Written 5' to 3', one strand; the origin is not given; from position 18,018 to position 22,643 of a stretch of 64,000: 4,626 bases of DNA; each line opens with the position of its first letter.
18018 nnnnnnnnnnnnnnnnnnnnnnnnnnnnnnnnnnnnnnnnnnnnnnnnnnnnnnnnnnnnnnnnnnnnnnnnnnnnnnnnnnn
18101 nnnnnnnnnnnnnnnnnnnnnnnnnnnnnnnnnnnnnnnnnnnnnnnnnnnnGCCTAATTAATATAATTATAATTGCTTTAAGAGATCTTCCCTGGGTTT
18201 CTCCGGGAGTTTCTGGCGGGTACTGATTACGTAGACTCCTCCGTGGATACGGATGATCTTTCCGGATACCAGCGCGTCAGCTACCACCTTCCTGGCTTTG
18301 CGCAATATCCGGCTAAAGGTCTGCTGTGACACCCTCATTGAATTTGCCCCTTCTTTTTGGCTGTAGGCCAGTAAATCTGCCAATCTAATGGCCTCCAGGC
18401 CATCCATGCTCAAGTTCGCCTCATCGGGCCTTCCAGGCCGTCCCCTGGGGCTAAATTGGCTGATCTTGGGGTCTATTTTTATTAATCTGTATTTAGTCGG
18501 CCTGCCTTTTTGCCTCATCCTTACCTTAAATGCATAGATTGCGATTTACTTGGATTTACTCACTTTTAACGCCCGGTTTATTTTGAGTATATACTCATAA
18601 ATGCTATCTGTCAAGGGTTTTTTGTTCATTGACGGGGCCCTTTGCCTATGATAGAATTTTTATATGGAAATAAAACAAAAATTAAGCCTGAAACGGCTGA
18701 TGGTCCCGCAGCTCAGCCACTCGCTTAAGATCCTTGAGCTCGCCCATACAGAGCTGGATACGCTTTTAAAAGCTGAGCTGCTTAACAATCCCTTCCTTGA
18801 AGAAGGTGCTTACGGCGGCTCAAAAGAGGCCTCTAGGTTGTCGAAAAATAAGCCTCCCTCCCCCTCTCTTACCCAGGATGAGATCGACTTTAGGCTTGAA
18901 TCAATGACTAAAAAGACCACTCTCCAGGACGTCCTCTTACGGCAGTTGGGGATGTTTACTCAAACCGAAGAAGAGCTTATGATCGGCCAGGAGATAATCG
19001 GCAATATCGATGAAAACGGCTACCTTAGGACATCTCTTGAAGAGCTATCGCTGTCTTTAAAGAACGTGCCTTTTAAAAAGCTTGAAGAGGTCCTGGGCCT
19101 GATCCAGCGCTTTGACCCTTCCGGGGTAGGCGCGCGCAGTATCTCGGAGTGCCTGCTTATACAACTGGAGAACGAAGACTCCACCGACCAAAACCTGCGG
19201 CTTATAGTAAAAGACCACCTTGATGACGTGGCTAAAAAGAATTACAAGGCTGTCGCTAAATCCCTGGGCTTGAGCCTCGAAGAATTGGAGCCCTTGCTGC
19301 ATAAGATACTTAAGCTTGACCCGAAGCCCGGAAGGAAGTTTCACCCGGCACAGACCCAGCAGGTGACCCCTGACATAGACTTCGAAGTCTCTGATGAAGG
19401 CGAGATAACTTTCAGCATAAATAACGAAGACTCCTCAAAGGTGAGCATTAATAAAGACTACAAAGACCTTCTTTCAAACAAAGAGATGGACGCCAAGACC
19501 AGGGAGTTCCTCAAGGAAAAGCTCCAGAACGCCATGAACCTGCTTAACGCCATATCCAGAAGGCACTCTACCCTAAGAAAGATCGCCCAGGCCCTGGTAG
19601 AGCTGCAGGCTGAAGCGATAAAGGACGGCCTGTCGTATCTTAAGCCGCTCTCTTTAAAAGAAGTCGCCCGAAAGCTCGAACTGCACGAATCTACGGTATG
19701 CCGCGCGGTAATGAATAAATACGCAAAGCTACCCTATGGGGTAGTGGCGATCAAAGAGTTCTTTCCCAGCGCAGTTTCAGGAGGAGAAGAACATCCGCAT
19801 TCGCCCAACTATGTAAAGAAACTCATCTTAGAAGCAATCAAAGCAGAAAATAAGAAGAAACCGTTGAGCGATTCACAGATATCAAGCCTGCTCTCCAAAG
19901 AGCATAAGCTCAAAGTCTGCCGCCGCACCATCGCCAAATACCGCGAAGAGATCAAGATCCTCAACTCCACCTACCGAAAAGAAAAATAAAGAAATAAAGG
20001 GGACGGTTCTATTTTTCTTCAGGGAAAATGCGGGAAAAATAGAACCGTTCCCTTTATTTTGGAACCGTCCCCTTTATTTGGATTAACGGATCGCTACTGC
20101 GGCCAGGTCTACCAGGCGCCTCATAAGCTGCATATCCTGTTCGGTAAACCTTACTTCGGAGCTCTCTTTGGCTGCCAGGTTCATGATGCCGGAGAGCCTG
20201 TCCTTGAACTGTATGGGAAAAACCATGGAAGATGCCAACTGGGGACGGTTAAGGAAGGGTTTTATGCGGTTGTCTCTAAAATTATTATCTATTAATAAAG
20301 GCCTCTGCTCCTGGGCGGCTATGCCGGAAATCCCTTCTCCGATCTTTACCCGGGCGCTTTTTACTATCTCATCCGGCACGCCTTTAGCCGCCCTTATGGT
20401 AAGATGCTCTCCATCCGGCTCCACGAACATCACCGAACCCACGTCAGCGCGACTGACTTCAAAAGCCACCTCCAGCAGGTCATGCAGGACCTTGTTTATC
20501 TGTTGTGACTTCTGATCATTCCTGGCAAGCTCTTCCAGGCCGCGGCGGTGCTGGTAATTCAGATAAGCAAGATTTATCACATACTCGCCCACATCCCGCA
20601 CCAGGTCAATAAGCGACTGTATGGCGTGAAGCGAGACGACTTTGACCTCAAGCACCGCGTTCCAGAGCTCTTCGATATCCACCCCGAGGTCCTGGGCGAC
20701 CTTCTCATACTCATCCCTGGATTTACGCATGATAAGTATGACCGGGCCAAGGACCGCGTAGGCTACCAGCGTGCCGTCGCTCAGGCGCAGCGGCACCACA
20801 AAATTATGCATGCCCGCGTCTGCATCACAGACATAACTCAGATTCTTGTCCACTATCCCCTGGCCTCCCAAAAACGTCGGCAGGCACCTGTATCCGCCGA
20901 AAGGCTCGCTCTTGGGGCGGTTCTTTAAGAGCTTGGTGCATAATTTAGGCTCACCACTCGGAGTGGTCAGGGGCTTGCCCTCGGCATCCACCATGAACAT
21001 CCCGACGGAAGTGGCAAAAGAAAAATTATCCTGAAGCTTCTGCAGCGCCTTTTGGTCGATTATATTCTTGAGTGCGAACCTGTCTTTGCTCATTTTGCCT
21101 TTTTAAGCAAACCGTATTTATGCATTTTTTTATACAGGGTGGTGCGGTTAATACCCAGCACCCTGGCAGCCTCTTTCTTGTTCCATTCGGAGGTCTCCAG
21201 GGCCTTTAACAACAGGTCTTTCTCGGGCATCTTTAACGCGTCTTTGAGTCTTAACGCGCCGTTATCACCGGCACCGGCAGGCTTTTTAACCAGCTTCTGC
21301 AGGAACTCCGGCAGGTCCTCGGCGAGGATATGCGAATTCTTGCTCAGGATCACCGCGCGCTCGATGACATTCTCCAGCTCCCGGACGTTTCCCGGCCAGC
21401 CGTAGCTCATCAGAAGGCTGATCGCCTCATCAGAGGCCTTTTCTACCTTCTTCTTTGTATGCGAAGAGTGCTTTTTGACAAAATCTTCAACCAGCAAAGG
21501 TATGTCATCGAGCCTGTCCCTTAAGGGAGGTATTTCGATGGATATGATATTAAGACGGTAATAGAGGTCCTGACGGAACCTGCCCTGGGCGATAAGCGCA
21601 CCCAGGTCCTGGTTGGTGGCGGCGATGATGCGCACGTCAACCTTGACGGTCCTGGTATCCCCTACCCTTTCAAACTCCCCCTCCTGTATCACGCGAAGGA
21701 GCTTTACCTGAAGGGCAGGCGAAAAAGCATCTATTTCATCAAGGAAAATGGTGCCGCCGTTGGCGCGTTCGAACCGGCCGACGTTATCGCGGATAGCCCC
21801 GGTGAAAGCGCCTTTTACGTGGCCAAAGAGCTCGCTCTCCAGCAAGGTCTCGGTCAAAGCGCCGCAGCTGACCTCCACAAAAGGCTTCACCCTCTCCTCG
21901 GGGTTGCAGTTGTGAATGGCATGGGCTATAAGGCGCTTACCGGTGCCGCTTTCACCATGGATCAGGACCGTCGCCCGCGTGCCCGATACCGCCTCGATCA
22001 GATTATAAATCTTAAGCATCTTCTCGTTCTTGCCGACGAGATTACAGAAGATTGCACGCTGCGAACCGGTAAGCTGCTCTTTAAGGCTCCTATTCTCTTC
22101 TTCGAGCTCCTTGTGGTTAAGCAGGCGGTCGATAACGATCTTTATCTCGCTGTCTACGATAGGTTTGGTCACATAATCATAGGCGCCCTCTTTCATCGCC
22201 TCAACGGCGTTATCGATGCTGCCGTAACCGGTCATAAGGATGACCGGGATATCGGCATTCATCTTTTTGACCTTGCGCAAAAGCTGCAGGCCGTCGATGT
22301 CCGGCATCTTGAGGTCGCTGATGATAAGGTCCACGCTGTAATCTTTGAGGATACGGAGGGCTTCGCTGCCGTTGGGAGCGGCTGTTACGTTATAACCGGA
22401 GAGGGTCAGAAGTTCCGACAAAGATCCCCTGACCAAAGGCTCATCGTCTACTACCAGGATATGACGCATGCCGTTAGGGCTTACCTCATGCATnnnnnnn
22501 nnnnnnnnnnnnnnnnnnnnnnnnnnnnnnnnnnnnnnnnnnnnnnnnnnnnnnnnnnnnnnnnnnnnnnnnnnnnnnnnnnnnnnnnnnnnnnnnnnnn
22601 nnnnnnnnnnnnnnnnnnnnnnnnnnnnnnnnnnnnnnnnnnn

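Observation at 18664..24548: rpoN plus a PrsT/PrsK/PrsR-like module, and a strong sigma-54 promoter (40637-40653) in front of the sugar transferase / PEP-CTERM operon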

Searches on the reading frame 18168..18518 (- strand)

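Call 5: search_protein_families(library=ncbifam, proteins=[window:18168-18518:-], max_evalue=0.00001)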
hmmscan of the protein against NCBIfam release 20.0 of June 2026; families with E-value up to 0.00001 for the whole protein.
window:18168-18518:- (116 aa): 1 family
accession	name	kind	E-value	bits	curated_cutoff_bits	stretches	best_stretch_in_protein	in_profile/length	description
NF003257.0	PRK04217.1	equivalog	5.9e-12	45.7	115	1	2-94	7-102/110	hypothetical protein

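Call 6: search_protein_families(library=pfam, proteins=[window:18168-18518:-], max_evalue=0.001)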
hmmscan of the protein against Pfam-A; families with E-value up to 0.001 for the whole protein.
window:18168-18518:- (116 aa): 1 family
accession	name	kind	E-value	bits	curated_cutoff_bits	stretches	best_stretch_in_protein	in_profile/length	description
PF02001.22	DUF134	-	4.7e-24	85.2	27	1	1-98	1-97/98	Protein of unknown function DUF134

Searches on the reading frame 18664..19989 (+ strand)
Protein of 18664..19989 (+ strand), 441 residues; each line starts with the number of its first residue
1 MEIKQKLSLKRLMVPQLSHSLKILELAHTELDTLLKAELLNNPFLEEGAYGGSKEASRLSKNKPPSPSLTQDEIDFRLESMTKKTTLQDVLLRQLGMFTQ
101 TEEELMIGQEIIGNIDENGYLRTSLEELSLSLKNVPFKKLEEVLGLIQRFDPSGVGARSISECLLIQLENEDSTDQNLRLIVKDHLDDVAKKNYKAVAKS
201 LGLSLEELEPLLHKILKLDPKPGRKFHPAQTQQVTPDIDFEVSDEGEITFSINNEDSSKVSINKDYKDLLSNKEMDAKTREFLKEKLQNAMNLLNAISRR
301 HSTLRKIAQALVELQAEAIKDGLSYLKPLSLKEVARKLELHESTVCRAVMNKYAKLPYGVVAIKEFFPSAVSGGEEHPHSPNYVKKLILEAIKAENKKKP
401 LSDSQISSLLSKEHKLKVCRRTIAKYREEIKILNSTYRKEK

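Call 5: search_protein_families(library=ncbifam, proteins=[window:18664-19989:+], max_evalue=0.00001)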
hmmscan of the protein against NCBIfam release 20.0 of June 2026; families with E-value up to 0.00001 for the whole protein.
window:18664-19989:+ (441 aa): 7 families
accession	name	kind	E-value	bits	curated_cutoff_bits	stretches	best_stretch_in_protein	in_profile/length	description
TIGR02395.1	rpoN_sigma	equivalog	6.9e-114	381.2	277.35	1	8-439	2-434/434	RNA polymerase factor sigma-54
NF004596.0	PRK05932.1-3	subfamily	3e-94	316.8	499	2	71-440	138-506/515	RNA polymerase factor sigma-54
NF004595.0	PRK05932.1-2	equivalog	1.1e-93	314.7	513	1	70-440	109-482/484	RNA polymerase factor sigma-54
NF009118.0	PRK12469.1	subfamily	6.9e-90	302.2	396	1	79-440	117-480/483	RNA polymerase factor sigma-54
NF004598.0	PRK05932.1-5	equivalog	2.5e-80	270.7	621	1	71-439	131-502/504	RNA polymerase factor sigma-54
NF004597.0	PRK05932.1-4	equivalog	8.4e-73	245.5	817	1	84-440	117-475/477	RNA polymerase factor sigma-54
NF004602.0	PRK05932.2-4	equivalog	2e-61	208.1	506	1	3-440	5-410/416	RNA polymerase factor sigma-54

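Call 6: search_protein_families(library=pfam, proteins=[window:18664-19989:+], max_evalue=0.001)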
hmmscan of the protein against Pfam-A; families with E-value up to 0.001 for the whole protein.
window:18664-19989:+ (441 aa): 4 families
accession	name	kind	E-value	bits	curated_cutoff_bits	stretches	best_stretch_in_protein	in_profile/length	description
PF04963.19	Sigma54_CBD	-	4.9e-54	183.3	22.9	1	81-266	6-185/185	Sigma-54 factor, core binding domain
PF04552.19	Sigma54_DBD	-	1.5e-48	165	22.8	1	281-439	2-159/160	Sigma-54, DNA binding domain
PF00309.25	Sigma54_AID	-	5.8e-08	32.9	23.8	1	3-47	2-46/46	Sigma-54 factor, Activator interacting domain (AID)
PF04545.22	Sigma70_r4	-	0.0009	19.1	24.1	0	323-347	15-39/50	Sigma-70, region 4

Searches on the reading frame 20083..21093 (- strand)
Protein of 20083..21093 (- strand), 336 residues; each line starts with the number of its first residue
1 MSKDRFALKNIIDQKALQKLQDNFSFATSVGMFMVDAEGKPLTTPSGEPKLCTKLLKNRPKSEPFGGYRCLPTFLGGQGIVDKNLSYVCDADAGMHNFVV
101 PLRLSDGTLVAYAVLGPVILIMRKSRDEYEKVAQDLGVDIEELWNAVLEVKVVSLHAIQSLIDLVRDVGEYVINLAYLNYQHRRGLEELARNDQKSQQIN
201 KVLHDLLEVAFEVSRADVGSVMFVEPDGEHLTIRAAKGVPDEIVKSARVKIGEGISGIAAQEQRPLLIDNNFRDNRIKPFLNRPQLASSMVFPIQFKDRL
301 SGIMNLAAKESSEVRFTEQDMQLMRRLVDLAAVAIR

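Call 5: search_protein_families(library=ncbifam, proteins=[window:20083-21093:-], max_evalue=0.00001)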
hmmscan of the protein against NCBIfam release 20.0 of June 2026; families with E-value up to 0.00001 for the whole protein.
window:20083-21093:- (336 aa): 2 families
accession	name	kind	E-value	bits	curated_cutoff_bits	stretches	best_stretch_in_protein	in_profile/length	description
TIGR01817.1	nifA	equivalog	1.5e-06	27.2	528.85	1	185-336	6-157/534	nif-specific transcriptional activator NifA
NF047788.1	TransRegPocR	equivalog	6.9e-06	25.5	500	1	11-202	4-194/296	transcriptional regulator PocR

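Call 6: search_protein_families(library=pfam, proteins=[window:20083-21093:-], max_evalue=0.001)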
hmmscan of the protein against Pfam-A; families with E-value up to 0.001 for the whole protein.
window:20083-21093:- (336 aa): 4 families
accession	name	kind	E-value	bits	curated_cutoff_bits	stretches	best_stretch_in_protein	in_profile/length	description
PF10114.15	PocR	-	7e-24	84.9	23.9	1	11-177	2-162/162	Sensory domain found in PocR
PF13185.12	GAF_2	-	1.6e-18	67.7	28.6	1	199-335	4-135/136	GAF domain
PF01590.32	GAF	-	1.2e-14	55.4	22.4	1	200-335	3-133/133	GAF domain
PF13492.12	GAF_3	-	2e-10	41.6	27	1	201-335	4-127/129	GAF domain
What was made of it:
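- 20083..21093 (-): Stand-alone PocR + GAF sensor protein with no output domain; last gene of the regulator operon. Pfam PocR 84.9 bits and GAF_2 67.7 bits (call 6).
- Checked: PocR+GAF protein, 20083-21093 (-) (call 6).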

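Call 63: search_solved_structures(query=window:20083-21093:-, max_evalue=0.01)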
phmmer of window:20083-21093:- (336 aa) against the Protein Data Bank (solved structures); distinct sequences matched with E-value up to 0.01: 3.
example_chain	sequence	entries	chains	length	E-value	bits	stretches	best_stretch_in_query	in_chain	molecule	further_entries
5w10_A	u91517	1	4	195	3e-07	32.9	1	218-335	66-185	cGMP-specific phosphodiesterase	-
3e0y_A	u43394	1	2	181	7.4e-06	28.3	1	216-334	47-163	Conserved domain protein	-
3ci6_A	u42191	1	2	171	0.00032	22.9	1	201-313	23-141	Phosphoenolpyruvate-protein phosphotransferase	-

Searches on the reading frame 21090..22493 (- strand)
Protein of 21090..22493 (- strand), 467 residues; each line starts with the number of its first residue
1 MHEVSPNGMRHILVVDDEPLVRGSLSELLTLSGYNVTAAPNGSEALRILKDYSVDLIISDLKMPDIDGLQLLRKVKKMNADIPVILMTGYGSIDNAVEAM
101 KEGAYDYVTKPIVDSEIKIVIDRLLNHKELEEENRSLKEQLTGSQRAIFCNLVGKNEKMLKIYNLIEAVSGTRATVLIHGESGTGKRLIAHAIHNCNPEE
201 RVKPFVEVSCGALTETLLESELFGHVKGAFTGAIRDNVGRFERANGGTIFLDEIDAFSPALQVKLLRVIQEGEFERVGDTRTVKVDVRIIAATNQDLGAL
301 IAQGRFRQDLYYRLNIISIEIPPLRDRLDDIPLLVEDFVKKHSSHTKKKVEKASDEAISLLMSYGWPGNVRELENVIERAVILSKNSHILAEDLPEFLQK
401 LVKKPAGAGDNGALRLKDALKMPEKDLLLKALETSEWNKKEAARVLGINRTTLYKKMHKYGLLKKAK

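Call 5: search_protein_families(library=ncbifam, proteins=[window:21090-22493:-], max_evalue=0.00001)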
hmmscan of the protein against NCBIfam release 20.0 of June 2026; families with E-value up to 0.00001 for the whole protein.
window:21090-22493:- (467 aa): 117 families (the best 25 are shown)
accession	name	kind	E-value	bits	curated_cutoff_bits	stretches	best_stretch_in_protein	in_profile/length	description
NF008469.0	PRK11361.1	equivalog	2.3e-144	481.6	714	1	9-462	4-456/461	acetoacetate metabolism transcriptional regulator AtoC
TIGR01818.1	ntrC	equivalog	7.8e-126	420.6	558.6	1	12-458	1-461/463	nitrogen regulation protein NR(I)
NF007689.0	PRK10365.1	equivalog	1.7e-124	416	760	1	11-457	7-439/441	sigma-54-dependent response regulator transcription factor ZraR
TIGR02915.1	PEP_resp_reg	equivalog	2e-121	405.9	502.6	1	12-462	1-444/445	PEP-CTERM-box response regulator transcription factor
NF011695.0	PRK15115.1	equivalog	1.9e-112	376.3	763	1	10-461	7-437/445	two-component system response regulator GlrR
NF041946.1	LuxO_transreg_Vib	equivalog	2.9e-112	375.8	800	1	29-460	16-460/463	quorum-sensing sigma-54 dependent transcriptional regulator LuxO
TIGR01817.1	nifA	equivalog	2.1e-111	373.3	528.85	1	129-394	174-438/534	nif-specific transcriptional activator NifA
NF041552.1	TF_PrdR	equivalog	2.6e-109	366.1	795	1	129-461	246-577/577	sigma-54 dependent transcriptional regulator PrdR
NF008176.1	PRK10923.1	equivalog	1e-106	357.3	620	1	12-399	6-386/469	nitrogen regulation protein NR(I)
NF051870.1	NAssimRespRegNtrX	equivalog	3.8e-106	355.7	600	1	9-461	1-451/452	nitrogen assimilation response regulator NtrX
NF038308.1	RNA_repair_RtcR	equivalog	5.2e-98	329.2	650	1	94-461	124-517/530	RNA repair transcriptional activator RtcR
NF003451.0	PRK05022.1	equivalog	6.3e-94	315.5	476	1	100-462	135-510/512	nitric oxide reductase transcriptional regulator NorR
NF041906.1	V4R_TF_MobR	exception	3.5e-92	309.6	999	1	136-460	216-544/544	phenol degradation transcriptional regulator MobR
NF050807.1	TransRegFlbDCaul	equivalog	1.4e-91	307.7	750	1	32-460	23-438/454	sigma-54-dependent transcriptional regulator FlbD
NF049963.1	RespRegFlgRCampy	domain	1.5e-91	307.4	750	1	12-462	3-429/429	fla regulon two-component system response regulator FlgR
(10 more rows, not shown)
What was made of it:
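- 21090..22493 (-): NtrC-family sigma-54 enhancer-binding response regulator (REC-AAA+-HTH_8). PrsR model TIGR02915 scores 405.9, below its 502.6 cut-off (call 5).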

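Call 6: search_protein_families(library=pfam, proteins=[window:21090-22493:-], max_evalue=0.001)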
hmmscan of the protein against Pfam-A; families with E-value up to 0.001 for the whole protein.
window:21090-22493:- (467 aa): 11 families
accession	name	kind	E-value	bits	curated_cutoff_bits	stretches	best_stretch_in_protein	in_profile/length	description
PF00158.32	Sigma54_activat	-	3.8e-67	225.6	20.2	1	152-320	1-168/168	Sigma-54 interaction domain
PF00072.30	Response_reg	-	2.2e-32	111.9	30.2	1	12-119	1-108/111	Response regulator receiver domain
PF25601.1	AAA_lid_14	-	6.5e-27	93.6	27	1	325-401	1-77/87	AAA+ ATPase lid domain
PF14532.12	Sigma54_activ_2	-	3.7e-20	73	25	1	153-324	1-138/138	Sigma-54 interaction domain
PF02954.25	HTH_8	-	4e-15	55.7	22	1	422-460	4-42/42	Bacterial regulatory protein, Fis family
PF00004.35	AAA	-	1e-08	36.1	21.2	1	176-295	1-110/131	ATPase family associated with various cellular activities (AAA)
PF07728.20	AAA_5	-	1.4e-07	32.1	22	1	176-295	2-123/139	AAA domain (dynein-related subfamily)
PF18024.7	HTH_50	-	2.1e-05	24.5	27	1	416-462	4-49/50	Helix-turn-helix domain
PF13191.12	AAA_16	-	0.00021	22.3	32.6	1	152-229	2-85/167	AAA ATPase domain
PF07724.20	AAA_2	-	0.00022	21.8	27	1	175-302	5-132/166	AAA domain (Cdc48 subfamily)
PF01078.27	Mg_chelatase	-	0.00077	19.4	20.3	0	169-294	19-157/207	Magnesium chelatase, subunit ChlI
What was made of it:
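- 21090..22493 (-): Pfam domains (call 6).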

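Call 49: find_related_loci(query=window:21090-22493:-, collection=metagenome_contigs, flank=10000)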
Query window:21090-22493:- (467 aa) in metagenome_contigs; peptide patterns used: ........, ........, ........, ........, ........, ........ (x = any residue, [..] = any of these).
600 stretches matched a pattern (row limit reached: there are more); 583 encode a relative of the query (tblastn E <= 1e-3); the best 80 are kept; 80 distinct loci.
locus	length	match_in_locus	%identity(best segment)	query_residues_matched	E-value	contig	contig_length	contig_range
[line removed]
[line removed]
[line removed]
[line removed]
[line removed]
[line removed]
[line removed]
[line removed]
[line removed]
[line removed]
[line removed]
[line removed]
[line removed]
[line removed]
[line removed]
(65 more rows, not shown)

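Call 72: search_solved_structures(query=window:21090-22493:-, max_evalue=1e-40)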
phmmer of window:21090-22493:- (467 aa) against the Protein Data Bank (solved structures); distinct sequences matched with E-value up to 1e-40: 35.
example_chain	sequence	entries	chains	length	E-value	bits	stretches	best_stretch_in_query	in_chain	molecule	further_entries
4l4u_A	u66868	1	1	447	1.5e-104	353.7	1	10-462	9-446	Transcriptional regulator (NtrC family)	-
1ny5_A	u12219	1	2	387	1.2e-98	334.2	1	11-389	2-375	transcriptional regulator (NtrC family)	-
5ep0_A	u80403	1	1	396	3.8e-91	309.5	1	9-395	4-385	Putative repressor protein luxO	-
1ojl_A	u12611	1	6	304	4.4e-88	299.4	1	151-457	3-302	TRANSCRIPTIONAL REGULATORY PROTEIN ZRAR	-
3dzd_A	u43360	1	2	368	8e-86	292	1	11-386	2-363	Transcriptional regulator (NtrC family)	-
9qq6_C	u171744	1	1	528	3.8e-85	289.7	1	117-451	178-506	Nif-specific regulatory protein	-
5m7n_A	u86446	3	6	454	4.6e-79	269.7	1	11-461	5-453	Nitrogen assimilation regulatory protein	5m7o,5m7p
8p53_C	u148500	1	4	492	3.1e-76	260.4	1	123-396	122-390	Transcriptional regulator FleQ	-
5exx_A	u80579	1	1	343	2.6e-73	250.8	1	147-396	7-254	Transcriptional regulator FleQ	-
6iy8_A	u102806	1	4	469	1.4e-72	248.4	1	153-386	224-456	Positive regulator CapR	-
6jdi_A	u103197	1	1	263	3.4e-72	247.1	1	147-396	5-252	Nitrogen assimilation regulatory protein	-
8pb9_D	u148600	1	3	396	9.5e-72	245.6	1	122-396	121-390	Transcriptional regulator FleQ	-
26jl_A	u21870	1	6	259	1.1e-71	245.3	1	151-395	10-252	Flagellar regulatory protein A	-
6j7e_A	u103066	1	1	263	1.7e-71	244.8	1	147-396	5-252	Nitrogen assimilation regulatory protein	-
7ejw_C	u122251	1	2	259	1.7e-71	244.7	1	147-396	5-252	Transcriptional regulator FleQ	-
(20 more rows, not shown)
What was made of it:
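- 21090..22493 (-): The closest solved relatives are the 'NtrC family' regulators 4l4u and 1ny5 (call 72).
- Closest known: Aquifex aeolicus NtrC1. Same: Same REC-AAA+-HTH architecture, at 334-354 bits (call 72).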
